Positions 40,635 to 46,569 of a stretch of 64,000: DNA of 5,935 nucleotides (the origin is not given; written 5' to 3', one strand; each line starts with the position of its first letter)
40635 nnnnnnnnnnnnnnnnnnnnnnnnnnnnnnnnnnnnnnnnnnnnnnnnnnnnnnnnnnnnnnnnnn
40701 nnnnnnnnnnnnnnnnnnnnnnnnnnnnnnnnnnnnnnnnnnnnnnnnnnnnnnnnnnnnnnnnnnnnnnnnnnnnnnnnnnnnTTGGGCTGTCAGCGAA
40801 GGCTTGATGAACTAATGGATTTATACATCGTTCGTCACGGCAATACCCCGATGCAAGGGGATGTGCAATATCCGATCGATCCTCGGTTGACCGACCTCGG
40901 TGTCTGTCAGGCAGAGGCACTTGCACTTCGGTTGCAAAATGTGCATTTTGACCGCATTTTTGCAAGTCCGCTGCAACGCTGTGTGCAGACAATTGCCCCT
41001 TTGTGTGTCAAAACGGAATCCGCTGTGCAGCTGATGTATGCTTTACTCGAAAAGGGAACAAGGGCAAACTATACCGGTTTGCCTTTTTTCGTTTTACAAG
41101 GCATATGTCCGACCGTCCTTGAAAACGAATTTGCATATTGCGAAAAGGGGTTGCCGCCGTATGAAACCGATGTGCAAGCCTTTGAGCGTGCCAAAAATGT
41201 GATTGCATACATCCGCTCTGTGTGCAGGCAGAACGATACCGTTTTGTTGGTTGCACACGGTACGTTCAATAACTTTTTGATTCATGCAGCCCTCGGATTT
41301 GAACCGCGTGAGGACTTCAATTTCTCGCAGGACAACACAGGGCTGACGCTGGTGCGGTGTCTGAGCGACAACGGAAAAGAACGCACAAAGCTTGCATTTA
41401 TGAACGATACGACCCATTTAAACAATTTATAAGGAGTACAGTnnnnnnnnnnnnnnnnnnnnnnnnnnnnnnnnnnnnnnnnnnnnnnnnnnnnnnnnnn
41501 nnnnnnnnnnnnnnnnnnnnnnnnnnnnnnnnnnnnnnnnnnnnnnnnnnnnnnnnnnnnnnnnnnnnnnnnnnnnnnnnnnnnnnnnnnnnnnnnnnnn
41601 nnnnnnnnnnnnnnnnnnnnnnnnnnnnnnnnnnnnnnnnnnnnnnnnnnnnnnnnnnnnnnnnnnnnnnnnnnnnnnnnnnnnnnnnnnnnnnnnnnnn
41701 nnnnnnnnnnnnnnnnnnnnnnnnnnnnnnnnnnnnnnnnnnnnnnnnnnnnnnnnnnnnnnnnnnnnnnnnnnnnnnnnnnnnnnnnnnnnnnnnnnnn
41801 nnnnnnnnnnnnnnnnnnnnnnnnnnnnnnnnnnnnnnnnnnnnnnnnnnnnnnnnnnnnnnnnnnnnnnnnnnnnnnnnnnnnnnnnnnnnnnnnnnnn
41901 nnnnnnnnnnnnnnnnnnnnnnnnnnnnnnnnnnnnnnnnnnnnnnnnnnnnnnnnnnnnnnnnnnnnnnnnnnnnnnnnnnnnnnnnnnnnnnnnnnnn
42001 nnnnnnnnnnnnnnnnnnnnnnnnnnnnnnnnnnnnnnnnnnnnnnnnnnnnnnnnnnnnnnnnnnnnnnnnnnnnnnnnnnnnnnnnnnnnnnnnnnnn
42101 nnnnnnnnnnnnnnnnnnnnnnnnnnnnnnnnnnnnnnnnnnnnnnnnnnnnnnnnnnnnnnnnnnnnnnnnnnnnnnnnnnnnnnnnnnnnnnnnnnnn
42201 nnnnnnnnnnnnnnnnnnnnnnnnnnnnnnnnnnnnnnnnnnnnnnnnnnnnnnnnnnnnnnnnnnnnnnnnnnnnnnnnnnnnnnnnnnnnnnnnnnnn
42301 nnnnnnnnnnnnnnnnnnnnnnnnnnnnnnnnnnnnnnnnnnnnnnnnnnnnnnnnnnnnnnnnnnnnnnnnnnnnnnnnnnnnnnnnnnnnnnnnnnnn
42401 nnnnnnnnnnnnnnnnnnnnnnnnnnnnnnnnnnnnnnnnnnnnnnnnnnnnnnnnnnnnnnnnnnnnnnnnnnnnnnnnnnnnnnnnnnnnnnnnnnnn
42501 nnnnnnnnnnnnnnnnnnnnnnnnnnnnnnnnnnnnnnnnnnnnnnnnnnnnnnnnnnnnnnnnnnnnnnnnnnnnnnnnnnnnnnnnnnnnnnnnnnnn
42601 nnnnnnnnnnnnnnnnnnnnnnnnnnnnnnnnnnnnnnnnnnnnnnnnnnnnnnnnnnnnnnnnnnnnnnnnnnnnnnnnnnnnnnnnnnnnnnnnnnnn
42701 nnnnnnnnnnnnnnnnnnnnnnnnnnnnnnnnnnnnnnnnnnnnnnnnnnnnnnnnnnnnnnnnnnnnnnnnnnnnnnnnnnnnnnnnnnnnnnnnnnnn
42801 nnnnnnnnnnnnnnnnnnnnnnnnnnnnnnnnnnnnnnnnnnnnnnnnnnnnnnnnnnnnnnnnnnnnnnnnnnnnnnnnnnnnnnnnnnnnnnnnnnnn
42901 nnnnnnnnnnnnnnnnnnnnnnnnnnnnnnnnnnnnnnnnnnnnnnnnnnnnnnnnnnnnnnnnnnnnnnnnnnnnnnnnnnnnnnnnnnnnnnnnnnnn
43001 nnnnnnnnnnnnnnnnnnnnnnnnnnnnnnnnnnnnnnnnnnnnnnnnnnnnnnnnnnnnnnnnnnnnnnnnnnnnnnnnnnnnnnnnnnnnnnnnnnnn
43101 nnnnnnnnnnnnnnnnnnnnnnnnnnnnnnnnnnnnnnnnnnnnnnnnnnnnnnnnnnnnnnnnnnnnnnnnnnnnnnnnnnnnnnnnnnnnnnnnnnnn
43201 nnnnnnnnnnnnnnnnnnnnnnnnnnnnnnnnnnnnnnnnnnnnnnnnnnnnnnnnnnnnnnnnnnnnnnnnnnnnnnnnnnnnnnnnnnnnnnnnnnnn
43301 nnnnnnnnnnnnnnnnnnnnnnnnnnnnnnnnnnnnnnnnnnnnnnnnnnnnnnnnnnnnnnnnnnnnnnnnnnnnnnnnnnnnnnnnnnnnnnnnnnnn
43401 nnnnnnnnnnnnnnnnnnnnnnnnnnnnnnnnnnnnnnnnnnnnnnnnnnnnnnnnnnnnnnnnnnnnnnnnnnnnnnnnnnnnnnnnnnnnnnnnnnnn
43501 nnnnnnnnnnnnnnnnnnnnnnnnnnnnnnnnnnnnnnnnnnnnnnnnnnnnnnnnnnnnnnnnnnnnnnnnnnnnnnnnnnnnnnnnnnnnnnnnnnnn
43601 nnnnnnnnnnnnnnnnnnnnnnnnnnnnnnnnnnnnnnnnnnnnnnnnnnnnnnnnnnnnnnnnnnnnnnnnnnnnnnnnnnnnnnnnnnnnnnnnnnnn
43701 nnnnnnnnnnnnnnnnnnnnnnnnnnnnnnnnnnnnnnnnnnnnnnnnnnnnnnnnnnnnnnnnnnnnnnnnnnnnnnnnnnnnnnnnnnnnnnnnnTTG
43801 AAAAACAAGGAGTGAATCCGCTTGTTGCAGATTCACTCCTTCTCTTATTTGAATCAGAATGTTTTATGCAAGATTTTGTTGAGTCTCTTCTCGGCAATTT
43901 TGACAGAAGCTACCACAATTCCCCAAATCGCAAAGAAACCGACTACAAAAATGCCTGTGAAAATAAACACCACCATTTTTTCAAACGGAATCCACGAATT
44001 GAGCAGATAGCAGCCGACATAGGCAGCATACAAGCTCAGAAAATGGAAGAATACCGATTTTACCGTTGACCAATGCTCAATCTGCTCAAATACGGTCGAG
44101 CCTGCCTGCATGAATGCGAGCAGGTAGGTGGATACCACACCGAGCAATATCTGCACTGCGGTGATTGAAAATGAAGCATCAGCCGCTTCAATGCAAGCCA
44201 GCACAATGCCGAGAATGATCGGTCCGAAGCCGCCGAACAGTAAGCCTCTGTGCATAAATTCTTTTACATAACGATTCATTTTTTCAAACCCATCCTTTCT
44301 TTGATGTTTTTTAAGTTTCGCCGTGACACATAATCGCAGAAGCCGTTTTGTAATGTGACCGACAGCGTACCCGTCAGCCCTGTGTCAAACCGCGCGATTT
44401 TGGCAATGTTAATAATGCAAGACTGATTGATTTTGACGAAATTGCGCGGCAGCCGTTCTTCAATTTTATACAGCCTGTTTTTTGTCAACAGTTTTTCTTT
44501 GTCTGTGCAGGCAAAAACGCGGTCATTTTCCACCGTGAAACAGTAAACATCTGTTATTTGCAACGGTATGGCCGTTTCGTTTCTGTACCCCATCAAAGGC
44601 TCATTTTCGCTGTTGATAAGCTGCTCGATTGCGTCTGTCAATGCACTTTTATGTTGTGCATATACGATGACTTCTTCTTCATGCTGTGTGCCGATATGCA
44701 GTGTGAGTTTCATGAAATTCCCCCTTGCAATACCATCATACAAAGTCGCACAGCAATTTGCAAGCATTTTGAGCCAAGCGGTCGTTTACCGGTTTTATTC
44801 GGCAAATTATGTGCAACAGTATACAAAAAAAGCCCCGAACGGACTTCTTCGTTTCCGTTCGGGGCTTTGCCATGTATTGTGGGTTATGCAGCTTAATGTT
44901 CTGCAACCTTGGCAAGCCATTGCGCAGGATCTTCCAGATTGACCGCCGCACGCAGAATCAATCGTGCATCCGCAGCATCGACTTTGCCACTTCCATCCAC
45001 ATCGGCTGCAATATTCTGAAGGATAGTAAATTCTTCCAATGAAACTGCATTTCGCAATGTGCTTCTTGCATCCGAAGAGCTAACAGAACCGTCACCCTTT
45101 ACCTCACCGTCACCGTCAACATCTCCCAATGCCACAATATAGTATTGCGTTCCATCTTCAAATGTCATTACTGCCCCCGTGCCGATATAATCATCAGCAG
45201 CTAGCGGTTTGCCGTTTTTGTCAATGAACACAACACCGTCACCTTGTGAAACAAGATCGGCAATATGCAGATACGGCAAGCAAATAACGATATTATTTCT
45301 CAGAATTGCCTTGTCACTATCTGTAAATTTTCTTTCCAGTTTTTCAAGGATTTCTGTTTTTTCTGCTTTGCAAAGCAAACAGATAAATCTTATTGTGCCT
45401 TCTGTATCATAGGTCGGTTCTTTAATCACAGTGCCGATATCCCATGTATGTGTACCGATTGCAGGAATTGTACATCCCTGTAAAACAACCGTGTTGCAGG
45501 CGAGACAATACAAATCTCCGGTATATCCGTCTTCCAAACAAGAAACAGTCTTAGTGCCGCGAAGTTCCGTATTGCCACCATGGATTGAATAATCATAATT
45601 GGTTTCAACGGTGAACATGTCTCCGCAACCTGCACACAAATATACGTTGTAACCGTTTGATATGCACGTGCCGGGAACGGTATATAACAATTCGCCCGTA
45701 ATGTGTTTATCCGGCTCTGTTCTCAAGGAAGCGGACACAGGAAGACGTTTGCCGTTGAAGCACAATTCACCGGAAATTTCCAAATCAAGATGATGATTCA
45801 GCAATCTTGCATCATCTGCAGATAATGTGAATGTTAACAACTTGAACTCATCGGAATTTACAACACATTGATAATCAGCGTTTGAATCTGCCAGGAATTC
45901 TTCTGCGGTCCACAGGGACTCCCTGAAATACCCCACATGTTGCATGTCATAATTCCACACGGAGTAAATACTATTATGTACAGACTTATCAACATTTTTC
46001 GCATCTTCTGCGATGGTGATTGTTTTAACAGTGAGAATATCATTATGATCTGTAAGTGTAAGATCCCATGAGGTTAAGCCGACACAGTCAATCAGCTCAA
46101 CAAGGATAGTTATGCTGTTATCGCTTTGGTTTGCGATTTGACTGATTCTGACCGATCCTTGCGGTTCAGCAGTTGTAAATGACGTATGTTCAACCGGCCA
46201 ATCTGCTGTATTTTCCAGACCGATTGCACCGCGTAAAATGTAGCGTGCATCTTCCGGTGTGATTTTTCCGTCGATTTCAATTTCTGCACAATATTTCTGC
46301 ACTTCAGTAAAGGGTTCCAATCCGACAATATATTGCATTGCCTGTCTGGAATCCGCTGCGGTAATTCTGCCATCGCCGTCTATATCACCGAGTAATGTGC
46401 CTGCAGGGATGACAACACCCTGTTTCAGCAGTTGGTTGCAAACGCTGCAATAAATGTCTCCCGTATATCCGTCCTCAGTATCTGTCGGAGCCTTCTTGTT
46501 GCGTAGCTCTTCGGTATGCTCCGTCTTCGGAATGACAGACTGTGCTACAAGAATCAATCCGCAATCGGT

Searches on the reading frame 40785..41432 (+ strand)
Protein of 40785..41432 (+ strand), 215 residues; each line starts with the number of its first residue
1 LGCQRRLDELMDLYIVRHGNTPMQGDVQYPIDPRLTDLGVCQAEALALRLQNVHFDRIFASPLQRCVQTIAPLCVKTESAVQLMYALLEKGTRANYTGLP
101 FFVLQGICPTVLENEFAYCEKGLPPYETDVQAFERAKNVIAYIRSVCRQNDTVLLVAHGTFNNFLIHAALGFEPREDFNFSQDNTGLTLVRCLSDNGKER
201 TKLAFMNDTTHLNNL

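Call 10: search_protein_families(library=pfam, proteins=[window:40785-41432:+], max_evalue=0.001)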
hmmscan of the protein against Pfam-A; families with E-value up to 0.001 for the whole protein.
window:40785-41432:+ (215 aa): 1 family
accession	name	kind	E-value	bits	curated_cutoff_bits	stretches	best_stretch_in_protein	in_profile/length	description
PF00300.27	His_Phos_1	-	5.2e-31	108.3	21.7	1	13-195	1-184/194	Histidine phosphatase superfamily (branch 1)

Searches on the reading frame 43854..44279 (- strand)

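Call 10: search_protein_families(library=pfam, proteins=[window:43854-44279:-], max_evalue=0.001)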
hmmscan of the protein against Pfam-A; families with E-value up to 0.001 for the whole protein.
window:43854-44279:- (141 aa): 1 family
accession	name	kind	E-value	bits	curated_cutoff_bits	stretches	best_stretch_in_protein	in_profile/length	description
PF11457.13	DUF3021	-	3.3e-15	56.9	24.7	1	11-137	3-130/130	Protein of unknown function (DUF3021)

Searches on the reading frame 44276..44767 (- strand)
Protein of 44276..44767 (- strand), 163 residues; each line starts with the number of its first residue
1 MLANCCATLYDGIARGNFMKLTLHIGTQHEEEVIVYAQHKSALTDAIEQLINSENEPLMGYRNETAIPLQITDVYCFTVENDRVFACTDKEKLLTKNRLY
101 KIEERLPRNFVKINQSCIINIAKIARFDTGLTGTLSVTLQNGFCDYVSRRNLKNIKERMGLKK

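Call 10: search_protein_families(library=pfam, proteins=[window:44276-44767:-], max_evalue=0.001)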
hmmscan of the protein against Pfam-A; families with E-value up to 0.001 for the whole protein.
window:44276-44767:- (163 aa): 1 family
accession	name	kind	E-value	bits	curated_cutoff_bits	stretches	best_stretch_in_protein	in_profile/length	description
PF04397.21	LytTR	-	3.5e-21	75.7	22.6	1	67-159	4-97/98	LytTr DNA-binding domain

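Call 33: find_encoding_contigs(protein=window:44276-44767:-, flank=10000, max_places=10)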
Protein window:44276-44767:- (163 aa): no gene with exactly this product is on record in the collection.

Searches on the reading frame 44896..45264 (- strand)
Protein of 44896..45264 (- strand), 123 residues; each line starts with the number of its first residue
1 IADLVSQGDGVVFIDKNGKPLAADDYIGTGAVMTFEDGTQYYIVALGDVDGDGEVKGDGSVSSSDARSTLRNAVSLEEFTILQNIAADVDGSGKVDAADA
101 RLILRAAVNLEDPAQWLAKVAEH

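Call 39: search_protein_families(library=pfam, proteins=[window:44896-45264:-], max_evalue=1)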
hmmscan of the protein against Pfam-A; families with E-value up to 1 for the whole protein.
window:44896-45264:- (123 aa): 5 families
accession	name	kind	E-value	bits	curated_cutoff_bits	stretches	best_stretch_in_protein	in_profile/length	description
PF00404.24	Dockerin_1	-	5.1e-06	27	22.9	1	55-103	4-52/57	Dockerin type I domain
PF13405.12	EF-hand_6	-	0.0023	18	25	1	87-106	9-28/30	EF-hand domain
PF00036.39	EF-hand_1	-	0.0057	16.6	25.4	1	87-105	9-27/29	EF hand domain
PF13517.12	FG-GAP_3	-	0.014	16.5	26.9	1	11-53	19-55/61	FG-GAP-like repeat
PF11586.13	DUF3242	-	0.13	12.6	25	1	29-69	7-45/126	Protein of unknown function (DUF3242)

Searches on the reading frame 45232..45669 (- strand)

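Call 39: search_protein_families(library=pfam, proteins=[window:45232-45669:-], max_evalue=1)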
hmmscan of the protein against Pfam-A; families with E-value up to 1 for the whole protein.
window:45232-45669:- (146 aa): 2 families
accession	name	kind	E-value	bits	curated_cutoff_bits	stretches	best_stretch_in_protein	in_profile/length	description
PF23547.1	Zn_ribbon_FGT1_1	-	0.011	15.7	27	1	12-23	5-16/35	FORGETTER1 first zinc ribbon domain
PF11682.14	Zn_ribbon_11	-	0.079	13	24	0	47-60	13-26/37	Probable zinc-ribbon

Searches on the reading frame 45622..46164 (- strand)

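Call 39: search_protein_families(library=pfam, proteins=[window:45622-46164:-], max_evalue=1)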
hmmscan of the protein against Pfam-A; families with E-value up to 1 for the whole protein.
window:45622-46164:- (181 aa): 2 families
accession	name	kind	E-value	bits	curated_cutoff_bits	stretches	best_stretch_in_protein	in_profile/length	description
PF02190.22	LON_substr_bdg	-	0.078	13.3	28.7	1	5-66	69-131/200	ATP-dependent protease La (LON) substrate-binding domain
PF02925.21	gpD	-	0.086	13.3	25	1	19-104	11-89/141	Bacteriophage scaffolding protein D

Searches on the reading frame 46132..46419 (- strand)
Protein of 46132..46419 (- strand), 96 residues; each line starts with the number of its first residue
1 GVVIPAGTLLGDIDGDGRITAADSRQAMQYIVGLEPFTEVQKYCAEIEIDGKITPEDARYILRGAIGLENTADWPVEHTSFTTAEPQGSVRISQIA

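Call 39: search_protein_families(library=pfam, proteins=[window:46132-46419:-], max_evalue=1)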
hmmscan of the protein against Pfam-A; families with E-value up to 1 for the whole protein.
window:46132-46419:- (96 aa): 5 families
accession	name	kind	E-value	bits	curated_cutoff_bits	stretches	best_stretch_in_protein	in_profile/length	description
PF00404.24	Dockerin_1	-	0.00011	22.7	22.9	1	10-59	1-50/57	Dockerin type I domain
PF13405.12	EF-hand_6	-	0.0047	17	25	0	12-29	10-27/30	EF-hand domain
PF00036.39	EF-hand_1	-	0.019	14.9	25.4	0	12-23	10-21/29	EF hand domain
PF13499.12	EF-hand_7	-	0.15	12.9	30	1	12-51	12-53/67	EF-hand domain pair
PF13202.12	EF-hand_5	-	0.21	11.6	25.9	0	12-21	9-18/25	EF hand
